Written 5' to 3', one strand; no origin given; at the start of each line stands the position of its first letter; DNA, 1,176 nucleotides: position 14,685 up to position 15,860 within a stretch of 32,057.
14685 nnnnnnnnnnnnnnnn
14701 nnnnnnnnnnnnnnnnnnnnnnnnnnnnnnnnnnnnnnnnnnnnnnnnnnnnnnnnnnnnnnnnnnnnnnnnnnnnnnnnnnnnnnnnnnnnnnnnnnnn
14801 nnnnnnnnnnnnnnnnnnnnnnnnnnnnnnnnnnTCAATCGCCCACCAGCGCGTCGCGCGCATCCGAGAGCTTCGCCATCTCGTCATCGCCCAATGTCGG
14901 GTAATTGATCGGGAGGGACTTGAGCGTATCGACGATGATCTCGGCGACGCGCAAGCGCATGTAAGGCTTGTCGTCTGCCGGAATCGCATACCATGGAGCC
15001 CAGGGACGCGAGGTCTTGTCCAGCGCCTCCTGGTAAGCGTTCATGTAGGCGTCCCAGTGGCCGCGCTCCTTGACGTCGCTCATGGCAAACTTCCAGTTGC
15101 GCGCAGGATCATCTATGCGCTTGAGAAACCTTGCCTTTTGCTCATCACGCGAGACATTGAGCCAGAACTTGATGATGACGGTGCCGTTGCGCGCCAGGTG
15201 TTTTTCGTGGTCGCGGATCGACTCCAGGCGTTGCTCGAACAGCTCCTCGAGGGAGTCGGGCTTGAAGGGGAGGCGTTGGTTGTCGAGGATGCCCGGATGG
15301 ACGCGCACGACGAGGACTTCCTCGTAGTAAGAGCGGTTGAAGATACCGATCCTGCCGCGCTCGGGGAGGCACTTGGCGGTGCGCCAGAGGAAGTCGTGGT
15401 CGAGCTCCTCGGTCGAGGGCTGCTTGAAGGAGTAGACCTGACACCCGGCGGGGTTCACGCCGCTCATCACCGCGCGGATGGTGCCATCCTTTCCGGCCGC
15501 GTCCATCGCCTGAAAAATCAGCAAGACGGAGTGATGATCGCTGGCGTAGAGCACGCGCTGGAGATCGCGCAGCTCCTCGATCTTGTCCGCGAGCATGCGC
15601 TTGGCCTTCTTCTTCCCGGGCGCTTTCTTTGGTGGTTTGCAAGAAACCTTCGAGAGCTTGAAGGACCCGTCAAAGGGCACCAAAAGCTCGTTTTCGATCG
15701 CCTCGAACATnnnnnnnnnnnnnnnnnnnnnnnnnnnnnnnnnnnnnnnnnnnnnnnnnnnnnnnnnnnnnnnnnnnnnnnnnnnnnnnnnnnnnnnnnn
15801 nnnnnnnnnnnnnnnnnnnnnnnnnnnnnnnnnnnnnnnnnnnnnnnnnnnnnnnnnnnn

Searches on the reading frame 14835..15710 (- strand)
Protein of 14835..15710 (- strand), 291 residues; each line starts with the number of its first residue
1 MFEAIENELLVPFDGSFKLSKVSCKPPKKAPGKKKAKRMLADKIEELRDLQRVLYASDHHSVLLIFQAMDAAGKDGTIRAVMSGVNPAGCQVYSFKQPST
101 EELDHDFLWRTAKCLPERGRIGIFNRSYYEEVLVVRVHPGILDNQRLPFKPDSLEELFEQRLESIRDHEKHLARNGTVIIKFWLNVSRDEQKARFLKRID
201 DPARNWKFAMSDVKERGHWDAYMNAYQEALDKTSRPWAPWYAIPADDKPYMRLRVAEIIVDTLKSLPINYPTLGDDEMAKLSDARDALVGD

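Call 3: search_protein_families(library=pfam, proteins=[window:14835-15710:-], max_evalue=0.1)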
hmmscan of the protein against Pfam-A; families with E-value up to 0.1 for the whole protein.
window:14835-15710:- (291 aa): 1 family
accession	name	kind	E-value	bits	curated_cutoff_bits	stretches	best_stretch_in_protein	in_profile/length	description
PF03976.20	PPK2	-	1.4e-66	224.8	22.3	1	33-265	4-223/229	Polyphosphate kinase 2 (PPK2)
